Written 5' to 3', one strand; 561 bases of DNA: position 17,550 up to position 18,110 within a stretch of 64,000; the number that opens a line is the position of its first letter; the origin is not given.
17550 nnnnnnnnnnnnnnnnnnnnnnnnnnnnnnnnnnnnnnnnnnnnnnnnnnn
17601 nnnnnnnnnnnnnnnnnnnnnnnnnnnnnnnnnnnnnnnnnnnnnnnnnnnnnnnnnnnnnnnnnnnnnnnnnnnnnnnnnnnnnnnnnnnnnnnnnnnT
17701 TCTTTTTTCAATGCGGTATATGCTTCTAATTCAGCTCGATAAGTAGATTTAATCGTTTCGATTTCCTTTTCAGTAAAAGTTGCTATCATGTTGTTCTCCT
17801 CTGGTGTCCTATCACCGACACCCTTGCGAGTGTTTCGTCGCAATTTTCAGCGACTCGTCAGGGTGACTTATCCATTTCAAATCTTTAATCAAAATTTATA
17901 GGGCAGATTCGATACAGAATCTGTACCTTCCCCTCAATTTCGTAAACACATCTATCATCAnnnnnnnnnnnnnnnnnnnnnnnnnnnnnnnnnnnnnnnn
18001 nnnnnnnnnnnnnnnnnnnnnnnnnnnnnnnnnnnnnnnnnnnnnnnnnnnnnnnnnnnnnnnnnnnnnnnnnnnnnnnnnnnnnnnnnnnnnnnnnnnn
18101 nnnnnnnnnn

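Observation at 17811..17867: Second hammerhead copy with compensatory changes in stems I and III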

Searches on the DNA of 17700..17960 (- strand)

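Call 4: search_rna_families(source=window, start=17700, end=17960, threshold=evalue, max_evalue=10, show_alignments=4)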
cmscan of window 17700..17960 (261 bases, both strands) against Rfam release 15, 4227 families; matches with E-value up to 10: 2.
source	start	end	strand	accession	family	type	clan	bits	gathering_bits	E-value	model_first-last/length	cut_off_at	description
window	17811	17867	-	RF00163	Hammerhead_1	Gene; ribozyme;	CL00010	25.2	34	0.00038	1-45/45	no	Hammerhead ribozyme (type I)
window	17787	17863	-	RF03012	Mu-gpT-DE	Gene; sRNA;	-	11.9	49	4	1-53/53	no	Mu-gpT-DE RNA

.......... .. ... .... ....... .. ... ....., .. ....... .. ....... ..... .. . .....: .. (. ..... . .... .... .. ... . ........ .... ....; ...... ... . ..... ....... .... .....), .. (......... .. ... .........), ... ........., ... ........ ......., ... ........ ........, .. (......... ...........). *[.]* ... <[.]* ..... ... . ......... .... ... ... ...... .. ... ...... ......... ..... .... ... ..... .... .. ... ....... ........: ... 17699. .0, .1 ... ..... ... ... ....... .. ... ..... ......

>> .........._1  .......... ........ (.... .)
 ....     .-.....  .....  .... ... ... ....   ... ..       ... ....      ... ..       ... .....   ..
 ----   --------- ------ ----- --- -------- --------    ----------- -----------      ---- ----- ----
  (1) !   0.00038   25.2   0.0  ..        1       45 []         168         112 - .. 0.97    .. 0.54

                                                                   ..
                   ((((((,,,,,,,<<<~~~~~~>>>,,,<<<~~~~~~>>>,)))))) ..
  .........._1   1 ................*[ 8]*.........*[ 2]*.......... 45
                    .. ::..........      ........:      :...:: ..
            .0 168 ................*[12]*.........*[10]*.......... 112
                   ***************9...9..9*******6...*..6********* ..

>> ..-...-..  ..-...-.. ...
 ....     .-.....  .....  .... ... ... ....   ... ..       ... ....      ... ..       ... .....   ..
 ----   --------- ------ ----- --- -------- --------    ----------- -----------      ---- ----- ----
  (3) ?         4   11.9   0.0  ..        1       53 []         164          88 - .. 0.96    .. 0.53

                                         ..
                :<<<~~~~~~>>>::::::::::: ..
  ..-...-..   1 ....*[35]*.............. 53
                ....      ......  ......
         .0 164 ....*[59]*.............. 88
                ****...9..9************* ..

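Call 25: build_rna_model(alignment_id=A1, structure=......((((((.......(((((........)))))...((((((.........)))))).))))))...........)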
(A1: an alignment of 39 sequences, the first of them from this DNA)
Model R1 built from alignment A1 (39 sequences, 79 columns); structure: as given.
model positions 65; base pairs 17; branch points 1; effective number of sequences 3.21; information 0.862 bits per position. Calibrated on 0.2 Mb of random sequence (short: E-values are rough).
structure used (alignment columns):
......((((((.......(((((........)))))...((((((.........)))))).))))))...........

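Call 26: search_with_rna_model(model_id=R1, source=window, filters=off, max_evalue=10, show_alignments=4)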
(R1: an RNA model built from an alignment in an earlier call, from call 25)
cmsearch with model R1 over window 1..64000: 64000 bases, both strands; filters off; matches with E-value up to 10: 35.
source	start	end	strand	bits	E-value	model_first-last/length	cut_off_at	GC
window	17809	17873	-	76.6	1.8e-24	1-65/65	no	0.52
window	11280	11349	-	72.9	3.8e-23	1-65/65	no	0.46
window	18259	18319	-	23.1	2.2e-05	1-65/65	no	0.28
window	17202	17262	-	12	0.21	1-65/65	no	0.31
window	50708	50738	-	11.9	0.22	1-65/65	no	0.32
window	39084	39129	+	11.7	0.26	1-65/65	no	0.33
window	7849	7879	-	11.6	0.3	1-65/65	no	0.26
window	26671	26730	-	10.6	0.68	1-65/65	no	0.33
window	10399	10440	-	10.5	0.68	1-65/65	no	0.29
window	23589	23653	-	10.5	0.7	1-65/65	no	0.34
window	58248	58304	-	10.2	0.93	1-65/65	no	0.3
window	55498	55522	+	9.6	1.5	1-65/65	no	0.32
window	33190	33214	+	9.5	1.6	1-65/65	no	0.32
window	44589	44613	-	9.2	2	1-65/65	no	0.32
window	15022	15046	+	8.9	2.7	1-65/65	no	0.32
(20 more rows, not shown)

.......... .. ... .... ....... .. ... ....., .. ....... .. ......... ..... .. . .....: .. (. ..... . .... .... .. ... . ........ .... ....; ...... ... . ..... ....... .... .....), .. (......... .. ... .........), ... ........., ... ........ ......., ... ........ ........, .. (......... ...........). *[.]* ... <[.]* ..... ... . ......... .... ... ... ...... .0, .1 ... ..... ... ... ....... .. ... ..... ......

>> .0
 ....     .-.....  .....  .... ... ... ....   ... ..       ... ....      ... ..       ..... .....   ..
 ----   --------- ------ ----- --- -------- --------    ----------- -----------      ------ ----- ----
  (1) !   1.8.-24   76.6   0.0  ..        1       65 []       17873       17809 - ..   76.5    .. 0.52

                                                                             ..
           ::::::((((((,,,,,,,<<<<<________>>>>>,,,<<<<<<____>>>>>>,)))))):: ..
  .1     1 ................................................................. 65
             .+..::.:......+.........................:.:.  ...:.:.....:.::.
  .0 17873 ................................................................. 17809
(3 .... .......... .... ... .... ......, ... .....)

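Call 46: search_with_rna_model(model_id=R1, sources=[L095, L096], filters=off, max_evalue=1, show_alignments=4)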
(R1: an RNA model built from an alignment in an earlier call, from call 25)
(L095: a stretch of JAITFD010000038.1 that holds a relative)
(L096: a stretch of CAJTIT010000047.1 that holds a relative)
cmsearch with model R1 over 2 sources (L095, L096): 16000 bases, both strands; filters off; matches with E-value up to 1: 7.
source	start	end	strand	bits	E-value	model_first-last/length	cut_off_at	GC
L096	3019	3088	-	51.6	3.8e-16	1-65/65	no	0.44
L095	2011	2068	+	11.2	0.097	1-65/65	no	0.26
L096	101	130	-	11.2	0.098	1-65/65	no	0.3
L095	5723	5754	-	9.7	0.34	1-65/65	no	0.28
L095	4357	4388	+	9.6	0.36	1-65/65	no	0.12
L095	4149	4201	-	9.3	0.47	1-65/65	no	0.36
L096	6927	6951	+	8.9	0.67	1-65/65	no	0.32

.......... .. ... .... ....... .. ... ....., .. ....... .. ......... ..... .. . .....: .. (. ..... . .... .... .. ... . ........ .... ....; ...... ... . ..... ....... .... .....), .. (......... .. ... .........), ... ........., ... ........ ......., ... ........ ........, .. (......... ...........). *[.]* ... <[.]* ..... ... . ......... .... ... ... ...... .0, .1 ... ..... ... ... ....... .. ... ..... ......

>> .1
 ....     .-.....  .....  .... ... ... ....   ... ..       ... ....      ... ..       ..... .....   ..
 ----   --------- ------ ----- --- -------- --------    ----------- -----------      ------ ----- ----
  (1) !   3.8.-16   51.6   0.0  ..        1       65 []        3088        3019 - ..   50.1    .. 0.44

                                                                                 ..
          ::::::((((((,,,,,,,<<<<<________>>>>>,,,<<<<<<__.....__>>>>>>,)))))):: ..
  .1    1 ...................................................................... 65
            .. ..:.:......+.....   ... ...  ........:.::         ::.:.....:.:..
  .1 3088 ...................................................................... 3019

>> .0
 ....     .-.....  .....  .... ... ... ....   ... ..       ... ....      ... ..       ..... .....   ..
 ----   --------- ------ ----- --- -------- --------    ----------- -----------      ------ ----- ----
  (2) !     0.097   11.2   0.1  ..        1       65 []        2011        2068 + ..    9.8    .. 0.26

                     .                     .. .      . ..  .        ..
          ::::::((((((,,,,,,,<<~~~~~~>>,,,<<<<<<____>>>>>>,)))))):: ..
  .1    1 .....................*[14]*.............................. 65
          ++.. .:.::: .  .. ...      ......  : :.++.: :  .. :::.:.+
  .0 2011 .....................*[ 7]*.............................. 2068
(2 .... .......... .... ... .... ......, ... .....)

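Call 55: search_with_rna_model(model_id=R1, sources=[L097, L098, L099, L100, L101, L102], filters=off, max_evalue=0.1, show_alignments=4)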
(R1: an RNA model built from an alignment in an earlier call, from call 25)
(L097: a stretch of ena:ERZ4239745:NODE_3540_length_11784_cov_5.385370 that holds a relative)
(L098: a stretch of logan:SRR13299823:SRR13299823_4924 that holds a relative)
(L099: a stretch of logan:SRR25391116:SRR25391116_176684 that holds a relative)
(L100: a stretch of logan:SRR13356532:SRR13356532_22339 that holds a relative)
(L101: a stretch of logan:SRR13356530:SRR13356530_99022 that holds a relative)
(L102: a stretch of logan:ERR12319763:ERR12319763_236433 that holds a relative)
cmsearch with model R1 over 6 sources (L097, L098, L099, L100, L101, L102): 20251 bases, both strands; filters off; matches with E-value up to 0.1: 1.
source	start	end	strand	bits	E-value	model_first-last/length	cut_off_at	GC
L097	3896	3965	+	67.4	1.1e-21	1-65/65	no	0.46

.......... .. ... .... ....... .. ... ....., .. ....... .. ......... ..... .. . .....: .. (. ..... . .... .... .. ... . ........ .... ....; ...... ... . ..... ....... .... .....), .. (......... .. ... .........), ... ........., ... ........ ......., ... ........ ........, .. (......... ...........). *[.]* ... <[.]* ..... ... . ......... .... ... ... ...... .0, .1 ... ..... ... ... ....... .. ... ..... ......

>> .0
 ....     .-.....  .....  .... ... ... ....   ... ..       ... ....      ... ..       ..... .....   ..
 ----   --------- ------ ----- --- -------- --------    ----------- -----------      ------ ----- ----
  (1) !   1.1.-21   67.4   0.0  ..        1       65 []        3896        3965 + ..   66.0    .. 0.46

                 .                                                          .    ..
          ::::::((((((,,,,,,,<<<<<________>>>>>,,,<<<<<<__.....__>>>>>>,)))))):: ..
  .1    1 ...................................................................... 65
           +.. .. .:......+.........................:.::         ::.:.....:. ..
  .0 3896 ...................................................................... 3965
